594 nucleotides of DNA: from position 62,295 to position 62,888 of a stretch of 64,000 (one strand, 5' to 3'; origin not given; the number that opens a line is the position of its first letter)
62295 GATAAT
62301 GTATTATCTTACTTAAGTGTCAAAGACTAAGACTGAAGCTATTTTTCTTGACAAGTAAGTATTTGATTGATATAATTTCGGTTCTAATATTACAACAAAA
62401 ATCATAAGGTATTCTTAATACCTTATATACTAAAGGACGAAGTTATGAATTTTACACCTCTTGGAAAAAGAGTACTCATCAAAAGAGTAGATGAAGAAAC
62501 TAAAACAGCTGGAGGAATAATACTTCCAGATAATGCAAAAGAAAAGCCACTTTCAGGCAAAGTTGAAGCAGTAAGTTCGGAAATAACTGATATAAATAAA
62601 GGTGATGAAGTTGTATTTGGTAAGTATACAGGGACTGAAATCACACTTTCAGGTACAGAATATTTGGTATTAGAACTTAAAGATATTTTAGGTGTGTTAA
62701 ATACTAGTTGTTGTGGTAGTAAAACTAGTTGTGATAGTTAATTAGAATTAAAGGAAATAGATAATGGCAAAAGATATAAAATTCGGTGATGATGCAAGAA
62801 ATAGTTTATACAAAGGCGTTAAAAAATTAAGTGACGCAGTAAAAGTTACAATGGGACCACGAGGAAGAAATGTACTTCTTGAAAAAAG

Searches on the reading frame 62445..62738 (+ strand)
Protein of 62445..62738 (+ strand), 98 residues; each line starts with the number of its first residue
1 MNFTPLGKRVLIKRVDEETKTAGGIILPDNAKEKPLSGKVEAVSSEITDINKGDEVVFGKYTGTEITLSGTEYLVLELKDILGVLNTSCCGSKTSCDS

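Call 59: find_encoding_contigs(protein=window:62445-62738:+, flank=10000, max_places=2)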
Protein seq(98 aa) (98 aa): 3 contigs read that carry it; 2 places shown.
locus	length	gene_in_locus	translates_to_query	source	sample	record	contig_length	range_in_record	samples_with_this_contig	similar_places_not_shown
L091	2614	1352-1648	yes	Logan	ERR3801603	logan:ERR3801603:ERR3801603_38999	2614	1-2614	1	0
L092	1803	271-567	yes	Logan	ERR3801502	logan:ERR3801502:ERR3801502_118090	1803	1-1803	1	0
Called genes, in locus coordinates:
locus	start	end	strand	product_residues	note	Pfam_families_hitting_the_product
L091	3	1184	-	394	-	?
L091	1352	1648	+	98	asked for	PF00166:Cpn10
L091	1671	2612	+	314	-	?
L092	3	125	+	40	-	?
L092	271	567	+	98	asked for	PF00166:Cpn10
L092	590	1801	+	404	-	?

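Call 63: find_encoding_contigs(protein=window:62445-62738:+, flank=10000, max_places=10)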
Protein seq(98 aa) (98 aa): 3 contigs read that carry it; 3 places shown.
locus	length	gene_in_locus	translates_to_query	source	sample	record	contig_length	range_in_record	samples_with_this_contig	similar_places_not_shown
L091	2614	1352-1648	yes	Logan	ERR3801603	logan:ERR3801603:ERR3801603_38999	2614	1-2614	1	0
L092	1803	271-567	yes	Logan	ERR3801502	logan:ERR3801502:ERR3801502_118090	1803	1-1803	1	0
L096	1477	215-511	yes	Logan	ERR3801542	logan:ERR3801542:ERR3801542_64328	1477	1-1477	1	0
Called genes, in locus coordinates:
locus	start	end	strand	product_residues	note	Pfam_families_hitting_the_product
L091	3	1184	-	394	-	?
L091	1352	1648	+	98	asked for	PF00166:Cpn10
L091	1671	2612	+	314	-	?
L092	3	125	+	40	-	?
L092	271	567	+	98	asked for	PF00166:Cpn10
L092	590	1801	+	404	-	?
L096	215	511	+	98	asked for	PF00166:Cpn10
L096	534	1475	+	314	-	?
